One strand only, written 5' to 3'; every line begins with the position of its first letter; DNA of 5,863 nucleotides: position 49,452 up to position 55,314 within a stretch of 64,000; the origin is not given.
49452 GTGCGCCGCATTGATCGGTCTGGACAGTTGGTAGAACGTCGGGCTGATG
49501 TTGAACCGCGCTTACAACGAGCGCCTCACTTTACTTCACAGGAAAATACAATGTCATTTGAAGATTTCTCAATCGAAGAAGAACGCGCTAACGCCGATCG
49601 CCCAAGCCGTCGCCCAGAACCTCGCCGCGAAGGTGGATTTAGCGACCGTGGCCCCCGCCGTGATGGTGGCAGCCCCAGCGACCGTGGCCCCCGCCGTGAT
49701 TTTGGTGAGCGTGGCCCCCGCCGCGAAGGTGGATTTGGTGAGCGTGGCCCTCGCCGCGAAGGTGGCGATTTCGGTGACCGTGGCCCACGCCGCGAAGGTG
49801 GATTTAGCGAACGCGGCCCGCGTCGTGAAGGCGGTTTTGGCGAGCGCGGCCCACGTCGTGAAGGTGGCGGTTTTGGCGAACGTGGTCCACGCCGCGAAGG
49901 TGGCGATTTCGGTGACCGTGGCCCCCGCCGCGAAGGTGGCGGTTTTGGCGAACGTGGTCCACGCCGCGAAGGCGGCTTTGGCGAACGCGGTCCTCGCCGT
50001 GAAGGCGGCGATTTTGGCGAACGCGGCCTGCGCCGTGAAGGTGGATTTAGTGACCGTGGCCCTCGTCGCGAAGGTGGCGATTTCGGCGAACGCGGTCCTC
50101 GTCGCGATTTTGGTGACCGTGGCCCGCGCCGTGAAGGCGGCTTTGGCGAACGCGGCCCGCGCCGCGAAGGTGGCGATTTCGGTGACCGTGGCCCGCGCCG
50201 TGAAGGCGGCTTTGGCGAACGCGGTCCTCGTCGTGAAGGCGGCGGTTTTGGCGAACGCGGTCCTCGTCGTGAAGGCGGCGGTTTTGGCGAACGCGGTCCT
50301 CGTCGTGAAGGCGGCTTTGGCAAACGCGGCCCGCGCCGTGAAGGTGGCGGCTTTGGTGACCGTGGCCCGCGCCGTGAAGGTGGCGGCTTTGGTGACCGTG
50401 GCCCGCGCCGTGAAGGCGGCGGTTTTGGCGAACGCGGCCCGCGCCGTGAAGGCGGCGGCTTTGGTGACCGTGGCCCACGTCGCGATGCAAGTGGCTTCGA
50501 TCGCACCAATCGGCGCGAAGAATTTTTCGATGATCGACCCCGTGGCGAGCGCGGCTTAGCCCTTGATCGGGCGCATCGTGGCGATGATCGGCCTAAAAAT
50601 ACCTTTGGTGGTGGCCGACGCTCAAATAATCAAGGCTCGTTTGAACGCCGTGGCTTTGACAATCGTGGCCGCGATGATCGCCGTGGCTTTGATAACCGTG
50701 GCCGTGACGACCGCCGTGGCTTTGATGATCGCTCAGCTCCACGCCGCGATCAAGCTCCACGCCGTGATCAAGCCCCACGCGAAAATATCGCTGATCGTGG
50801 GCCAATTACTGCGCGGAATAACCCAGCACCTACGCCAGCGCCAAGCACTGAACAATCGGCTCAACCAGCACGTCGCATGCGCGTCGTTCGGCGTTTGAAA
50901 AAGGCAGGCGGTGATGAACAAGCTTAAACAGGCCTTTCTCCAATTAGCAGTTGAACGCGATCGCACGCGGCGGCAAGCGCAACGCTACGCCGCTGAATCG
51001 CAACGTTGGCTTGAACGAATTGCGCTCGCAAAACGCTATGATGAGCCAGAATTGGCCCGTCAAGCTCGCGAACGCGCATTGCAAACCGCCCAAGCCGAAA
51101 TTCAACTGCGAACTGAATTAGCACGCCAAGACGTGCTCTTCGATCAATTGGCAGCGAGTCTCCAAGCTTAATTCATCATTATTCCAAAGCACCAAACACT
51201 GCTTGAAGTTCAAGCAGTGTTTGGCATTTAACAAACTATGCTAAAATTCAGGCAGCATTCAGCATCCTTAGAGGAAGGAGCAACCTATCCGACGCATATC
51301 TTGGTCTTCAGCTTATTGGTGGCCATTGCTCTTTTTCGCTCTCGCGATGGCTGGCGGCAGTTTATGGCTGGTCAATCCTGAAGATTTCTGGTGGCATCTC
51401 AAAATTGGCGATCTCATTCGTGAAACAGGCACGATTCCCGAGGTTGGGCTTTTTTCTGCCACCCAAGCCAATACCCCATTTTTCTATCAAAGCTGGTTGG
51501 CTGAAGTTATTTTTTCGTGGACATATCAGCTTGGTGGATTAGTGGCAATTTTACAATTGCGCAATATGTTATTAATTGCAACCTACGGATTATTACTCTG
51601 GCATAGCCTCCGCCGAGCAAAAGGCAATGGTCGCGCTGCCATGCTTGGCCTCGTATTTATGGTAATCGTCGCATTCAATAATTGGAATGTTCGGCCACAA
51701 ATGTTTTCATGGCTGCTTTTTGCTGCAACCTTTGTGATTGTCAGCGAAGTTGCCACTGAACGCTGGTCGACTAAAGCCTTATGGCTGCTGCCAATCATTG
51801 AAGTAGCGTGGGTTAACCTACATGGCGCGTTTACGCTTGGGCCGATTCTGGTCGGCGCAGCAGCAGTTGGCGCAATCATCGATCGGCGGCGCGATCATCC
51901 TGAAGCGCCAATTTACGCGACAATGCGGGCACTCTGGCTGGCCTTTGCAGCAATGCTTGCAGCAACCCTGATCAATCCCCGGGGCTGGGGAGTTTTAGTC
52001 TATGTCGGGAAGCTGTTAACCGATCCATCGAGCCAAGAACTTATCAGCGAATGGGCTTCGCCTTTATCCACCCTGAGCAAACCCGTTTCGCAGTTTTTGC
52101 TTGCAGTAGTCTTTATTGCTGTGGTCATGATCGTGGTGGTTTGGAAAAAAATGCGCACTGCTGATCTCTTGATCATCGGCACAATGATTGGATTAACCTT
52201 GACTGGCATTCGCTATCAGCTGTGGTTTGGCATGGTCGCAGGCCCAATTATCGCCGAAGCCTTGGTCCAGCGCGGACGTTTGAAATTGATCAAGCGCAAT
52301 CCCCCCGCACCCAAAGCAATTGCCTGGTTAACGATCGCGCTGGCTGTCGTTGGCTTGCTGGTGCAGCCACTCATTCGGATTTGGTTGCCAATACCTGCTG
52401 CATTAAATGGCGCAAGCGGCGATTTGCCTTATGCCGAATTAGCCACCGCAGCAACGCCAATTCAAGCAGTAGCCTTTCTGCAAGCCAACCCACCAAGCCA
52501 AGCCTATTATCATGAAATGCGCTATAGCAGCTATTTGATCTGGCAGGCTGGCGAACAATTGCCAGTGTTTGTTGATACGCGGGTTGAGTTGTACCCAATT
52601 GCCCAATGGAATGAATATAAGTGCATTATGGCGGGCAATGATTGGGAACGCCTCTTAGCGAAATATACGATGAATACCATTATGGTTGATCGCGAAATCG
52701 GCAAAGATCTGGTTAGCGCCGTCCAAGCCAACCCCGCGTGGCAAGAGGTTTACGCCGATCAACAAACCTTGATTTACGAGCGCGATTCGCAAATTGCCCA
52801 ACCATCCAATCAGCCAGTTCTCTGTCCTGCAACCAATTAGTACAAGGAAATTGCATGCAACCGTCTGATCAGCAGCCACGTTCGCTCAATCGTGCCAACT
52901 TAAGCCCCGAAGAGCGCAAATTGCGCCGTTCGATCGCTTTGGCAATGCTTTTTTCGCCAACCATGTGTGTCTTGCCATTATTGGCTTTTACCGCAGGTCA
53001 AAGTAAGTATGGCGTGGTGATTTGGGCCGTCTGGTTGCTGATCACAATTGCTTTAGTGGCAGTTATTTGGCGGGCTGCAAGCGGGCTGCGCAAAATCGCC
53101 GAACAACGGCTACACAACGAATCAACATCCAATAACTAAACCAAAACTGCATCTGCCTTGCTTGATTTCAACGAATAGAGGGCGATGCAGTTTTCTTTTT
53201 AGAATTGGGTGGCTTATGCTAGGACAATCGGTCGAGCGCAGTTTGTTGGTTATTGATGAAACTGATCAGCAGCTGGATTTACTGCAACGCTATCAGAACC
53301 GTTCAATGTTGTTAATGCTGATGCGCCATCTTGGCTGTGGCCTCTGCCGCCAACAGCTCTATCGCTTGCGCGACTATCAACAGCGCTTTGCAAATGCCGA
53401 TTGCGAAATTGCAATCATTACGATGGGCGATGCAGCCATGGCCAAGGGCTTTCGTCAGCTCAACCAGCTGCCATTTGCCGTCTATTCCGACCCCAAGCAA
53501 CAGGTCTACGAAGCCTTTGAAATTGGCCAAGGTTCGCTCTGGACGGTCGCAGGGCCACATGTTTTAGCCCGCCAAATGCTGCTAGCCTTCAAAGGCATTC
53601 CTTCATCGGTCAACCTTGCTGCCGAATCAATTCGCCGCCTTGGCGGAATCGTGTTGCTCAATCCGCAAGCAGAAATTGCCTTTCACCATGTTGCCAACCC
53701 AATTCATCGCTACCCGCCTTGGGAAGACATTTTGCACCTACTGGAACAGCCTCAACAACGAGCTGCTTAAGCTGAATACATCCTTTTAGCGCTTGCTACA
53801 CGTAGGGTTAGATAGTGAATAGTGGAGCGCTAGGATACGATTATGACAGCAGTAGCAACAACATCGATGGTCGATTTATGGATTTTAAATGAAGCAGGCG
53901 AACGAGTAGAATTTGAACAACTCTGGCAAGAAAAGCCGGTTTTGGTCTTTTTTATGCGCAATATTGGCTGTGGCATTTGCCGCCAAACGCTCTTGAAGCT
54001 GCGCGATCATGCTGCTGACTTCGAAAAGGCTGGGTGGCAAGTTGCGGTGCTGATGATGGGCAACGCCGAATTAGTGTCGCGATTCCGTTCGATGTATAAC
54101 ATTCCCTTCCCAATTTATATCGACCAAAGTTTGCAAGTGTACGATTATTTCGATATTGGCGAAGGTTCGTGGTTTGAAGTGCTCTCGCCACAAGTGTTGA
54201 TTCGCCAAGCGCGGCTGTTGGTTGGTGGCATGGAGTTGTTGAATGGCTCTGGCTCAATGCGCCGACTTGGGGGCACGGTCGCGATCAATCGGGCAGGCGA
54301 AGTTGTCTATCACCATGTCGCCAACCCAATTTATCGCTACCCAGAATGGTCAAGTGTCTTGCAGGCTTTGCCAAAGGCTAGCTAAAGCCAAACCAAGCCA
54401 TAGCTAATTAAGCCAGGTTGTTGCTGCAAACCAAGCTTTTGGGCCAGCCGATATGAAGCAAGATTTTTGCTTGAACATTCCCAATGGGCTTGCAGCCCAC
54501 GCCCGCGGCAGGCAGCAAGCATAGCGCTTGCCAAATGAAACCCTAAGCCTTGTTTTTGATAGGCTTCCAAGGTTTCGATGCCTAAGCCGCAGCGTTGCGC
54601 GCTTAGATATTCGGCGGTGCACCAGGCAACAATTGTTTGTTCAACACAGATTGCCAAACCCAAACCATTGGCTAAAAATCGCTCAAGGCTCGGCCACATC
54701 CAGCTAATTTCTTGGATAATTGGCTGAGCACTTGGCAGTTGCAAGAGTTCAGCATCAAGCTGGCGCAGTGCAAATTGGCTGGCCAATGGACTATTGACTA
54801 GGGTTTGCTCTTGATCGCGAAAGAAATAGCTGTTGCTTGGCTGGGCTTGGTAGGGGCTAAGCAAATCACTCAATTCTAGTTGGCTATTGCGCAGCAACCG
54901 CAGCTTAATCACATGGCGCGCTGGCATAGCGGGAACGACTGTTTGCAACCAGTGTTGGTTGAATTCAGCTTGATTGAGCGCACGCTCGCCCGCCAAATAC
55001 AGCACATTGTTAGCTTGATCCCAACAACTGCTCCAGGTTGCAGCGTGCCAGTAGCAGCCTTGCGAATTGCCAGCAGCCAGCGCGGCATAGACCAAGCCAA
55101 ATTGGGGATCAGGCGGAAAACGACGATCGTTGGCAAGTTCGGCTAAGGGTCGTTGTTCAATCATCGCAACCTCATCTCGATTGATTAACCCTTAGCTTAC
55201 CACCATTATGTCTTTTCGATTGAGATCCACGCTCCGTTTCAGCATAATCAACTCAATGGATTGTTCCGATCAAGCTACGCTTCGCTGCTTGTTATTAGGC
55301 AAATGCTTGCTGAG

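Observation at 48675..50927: RluB pseudouridine synthase with a roughly 470-aa (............)n tail encoded by about 35 tandem 39/42-nt repeats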

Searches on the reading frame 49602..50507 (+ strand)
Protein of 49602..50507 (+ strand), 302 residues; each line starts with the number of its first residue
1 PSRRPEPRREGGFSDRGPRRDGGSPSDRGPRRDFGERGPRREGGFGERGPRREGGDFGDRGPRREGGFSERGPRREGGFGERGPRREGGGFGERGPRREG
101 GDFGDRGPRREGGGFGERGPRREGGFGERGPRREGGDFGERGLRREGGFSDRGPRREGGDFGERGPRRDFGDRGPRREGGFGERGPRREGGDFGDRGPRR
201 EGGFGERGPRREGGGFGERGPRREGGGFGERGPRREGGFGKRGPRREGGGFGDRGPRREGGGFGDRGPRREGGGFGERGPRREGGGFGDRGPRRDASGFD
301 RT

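Call 17: find_homologous_proteins(query=window:49602-50507:+, max_evalue=0.001)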
Query window:49602-50507:+ (302 aa): 118 proteins with E <= 0.001 among 8000 candidates.
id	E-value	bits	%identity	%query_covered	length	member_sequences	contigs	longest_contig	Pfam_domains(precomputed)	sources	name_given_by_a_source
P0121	7.4e-27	112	53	64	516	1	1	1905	PF08032.18,PF00588.25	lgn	-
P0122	2.7e-24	104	76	34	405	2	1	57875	PF00849.28,PF01479.31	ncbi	ncbi:MAG TPA: pseudouridine synthase, partial [Herpetosiphon sp.]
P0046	4.0e-19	87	52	76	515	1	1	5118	PF00849.28,PF01479.31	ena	-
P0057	2.0e-14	71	53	81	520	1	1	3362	PF00849.28,PF01479.31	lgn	-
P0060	9.8e-13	66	51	74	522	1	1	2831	PF00849.28,PF01479.31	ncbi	-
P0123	4.2e-12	64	55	49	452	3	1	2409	PF08032.18,PF00588.25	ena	-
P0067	4.2e-11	61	55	56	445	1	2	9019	PF00849.28,PF01479.31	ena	-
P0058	7.0e-11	60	47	86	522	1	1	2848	PF00849.28,PF01479.31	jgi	jgi:23S rRNA pseudouridine2605 synthase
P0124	9.0e-11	59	46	74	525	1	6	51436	-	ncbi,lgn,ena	-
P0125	1.2e-10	59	62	25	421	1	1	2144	PF01424.29,PF14804.12,PF13083.14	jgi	jgi:predicted RNA-binding protein Jag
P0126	5.5e-10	57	79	13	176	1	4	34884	PF00076.29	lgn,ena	-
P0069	8.5e-10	56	70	29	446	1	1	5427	PF00849.28,PF01479.31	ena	-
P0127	9.2e-10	56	-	-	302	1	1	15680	PF07650.24,PF00189.26,PF05316.18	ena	-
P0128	1.2e-9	56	70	13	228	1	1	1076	PF00575.30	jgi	jgi:polyribonucleotide nucleotidyltransferase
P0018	3.4e-9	54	49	44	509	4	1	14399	PF00849.28,PF01479.31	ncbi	-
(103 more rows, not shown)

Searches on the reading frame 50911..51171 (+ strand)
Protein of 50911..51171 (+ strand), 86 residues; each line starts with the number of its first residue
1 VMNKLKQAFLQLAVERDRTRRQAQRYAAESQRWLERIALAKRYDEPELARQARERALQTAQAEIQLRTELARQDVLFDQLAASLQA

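Call 3: search_protein_families(library=pfam, proteins=[window:50911-51171:+], max_evalue=0.01)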
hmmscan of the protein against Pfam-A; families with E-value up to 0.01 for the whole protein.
window:50911-51171:+ (86 aa): 0 families

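Call 4: search_protein_families(library=ncbifam, proteins=[window:50911-51171:+], max_evalue=0.01)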
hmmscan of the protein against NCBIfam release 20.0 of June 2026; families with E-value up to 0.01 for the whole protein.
window:50911-51171:+ (86 aa): 0 families

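Call 19: search_protein_families(library=pfam, proteins=[window:50911-51171:+], max_evalue=10)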
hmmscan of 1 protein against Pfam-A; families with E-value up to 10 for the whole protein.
window:50911-51171:+ (86 aa): 1 family
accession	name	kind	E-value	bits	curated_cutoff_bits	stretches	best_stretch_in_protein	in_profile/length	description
PF04012.17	PspA_IM30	-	0.86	9.6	33.9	1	2-86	39-123/220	PspA/IM30 family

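Call 51: find_homologous_proteins(query=window:50914-51168:+, max_evalue=0.01)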
Query window:50914-51168:+ (85 aa): 3 proteins with E <= 0.01 among 25 candidates.
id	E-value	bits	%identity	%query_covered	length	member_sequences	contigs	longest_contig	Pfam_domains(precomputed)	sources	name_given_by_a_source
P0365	1.4e-36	141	93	100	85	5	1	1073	-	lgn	-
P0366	4.4e-32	126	84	100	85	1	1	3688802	-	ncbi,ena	-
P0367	6.6e-32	126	82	100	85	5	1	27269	-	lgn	-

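Call 71: predict_structure(alignment_id=A3)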
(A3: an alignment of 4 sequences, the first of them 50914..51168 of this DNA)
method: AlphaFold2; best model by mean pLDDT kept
length: 85 residues; sequences in the alignment: 4
mean_pLDDT: 96.8   pTM: 0.79
mean pLDDT of the five models: 96.8, 96.6, 96.4, 95.9, 95.6
residues with pLDDT >= 90: 82; 70-90: 2; 50-70: 1; < 50: 0
segments of 3 or more residues with pLDDT < 50: none
pLDDT, mean of each block of 10 residues (from residue 1): 91 98 98 98 98 98 98 97 93
secondary structure, 60 per line:
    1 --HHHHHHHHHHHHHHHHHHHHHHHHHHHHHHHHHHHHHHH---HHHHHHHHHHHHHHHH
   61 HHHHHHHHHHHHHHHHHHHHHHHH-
elements in order: H3-41 H45-84

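Call 73: fold_search(model_id=the predicted structure, library=pdb)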
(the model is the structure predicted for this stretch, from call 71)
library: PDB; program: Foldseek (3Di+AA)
matches with E <= 10: 479; with E <= 0.001: 0
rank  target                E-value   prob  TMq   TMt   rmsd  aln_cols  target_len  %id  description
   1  8qfv                  6.8e-03  1.00  0.89  0.36   1.3        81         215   28  305A Vipp1 helical tubes in the presence of EPL (released 2024-09-11)
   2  7o3w_A                1.3e-02  1.00  0.91  0.37   0.9        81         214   28  Structural basis for VIPP1 oligomerization and maintenance of thylakoid membrane integrity (released 2021-06-30)
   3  9eom                  1.4e-02  1.00  0.90  0.37   1.1        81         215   28  250A Vipp1 dL10Ala helical tubes in the presence of EPL (released 2024-10-16)
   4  7o3x_A                1.6e-02  1.00  0.90  0.37   1.1        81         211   28  Structural basis for VIPP1 oligomerization and maintenance of thylakoid membrane integrity (released 2021-06-30)
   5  8v2q_A                3.2e-02  1.00  0.90  0.43   1.4        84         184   18  CHMP1B/IST1 ssRNA bound copolymer (released 2024-11-27)
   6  6zvr_CB               3.2e-02  1.00  0.85  0.35   1.5        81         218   26  C11 symmetry: Bacterial Vipp1 and PspA are members of the ancient ESCRT-III membrane-remodeling superfamily. (released 2021-08-04)
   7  8qbs                  3.4e-02  1.00  0.84  0.38   1.7        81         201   26  Cryo-EM structure of Vipp1-F197K/L200K helical filament with lattice 1 (Vipp1-F197K/L200K_L1) (released 2024-09-11)
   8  6zvs_A                4.7e-02  1.00  0.86  0.57   1.4        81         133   26  C12 symmetry: Bacterial Vipp1 and PspA are members of the ancient ESCRT-III membrane-remodeling superfamily. (released 2021-08-04)
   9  6zvr_A                5.0e-02  1.00  0.87  0.35   1.4        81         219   26  C11 symmetry: Bacterial Vipp1 and PspA are members of the ancient ESCRT-III membrane-remodeling superfamily. (released 2021-08-04)
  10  6zvr_DB               5.3e-02  1.00  0.87  0.48   1.3        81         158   26  C11 symmetry: Bacterial Vipp1 and PspA are members of the ancient ESCRT-III membrane-remodeling superfamily. (released 2021-08-04)
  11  8qbw                  6.8e-02  1.00  0.87  0.36   1.5        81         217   26  Cryo-EM structure of Vipp1-deltaH6_aa1-219 helical filament with lattice 3 (Vipp1-deltaH6_L3) (released 2024-09-11)
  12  8qbr                  6.8e-02  1.00  0.85  0.36   1.6        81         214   26  Cryo-EM structure of Vipp1 helical filament with lattice 1 (Vipp1_L1) (released 2024-09-18)
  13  6e8g_AA               9.4e-02  1.00  0.86  0.44   1.3        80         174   18  CryoEM reconstruction of IST1-CHMP1B copolymer filament bound to ssDNA at 2.9 Angstrom resolution (released 2018-08-15)
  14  4whe                  9.4e-02  1.00  0.82  0.53   1.6        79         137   18  Crystal structure of E. coli phage shock protein A (PspA 1-144) (released 2015-09-02)
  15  6tz5_AA               1.0e-01  1.00  0.88  0.45   1.3        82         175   17  CryoEM reconstruction of membrane-bound ESCRT-III filament composed of CHMP1B+IST1 (left-handed) (released 2020-04-08)
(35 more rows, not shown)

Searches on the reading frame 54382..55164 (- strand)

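Call 56: search_protein_families(library=pfam, proteins=[window:54382-55164:-], max_evalue=0.00001)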
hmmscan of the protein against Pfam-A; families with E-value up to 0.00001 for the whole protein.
window:54382-55164:- (260 aa): 3 families
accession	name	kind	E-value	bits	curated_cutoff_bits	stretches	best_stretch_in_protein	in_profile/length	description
PF12746.13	GNAT_acetyltran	-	1.8e-23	83.9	26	1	106-248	89-236/243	GNAT acetyltransferase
PF00583.31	Acetyltransf_1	-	2.9e-09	37.6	20.7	1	165-245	31-115/116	Acetyltransferase (GNAT) family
PF13302.13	Acetyltransf_3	-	2.3e-06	28.8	25.4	1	164-247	50-138/138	Acetyltransferase (GNAT) domain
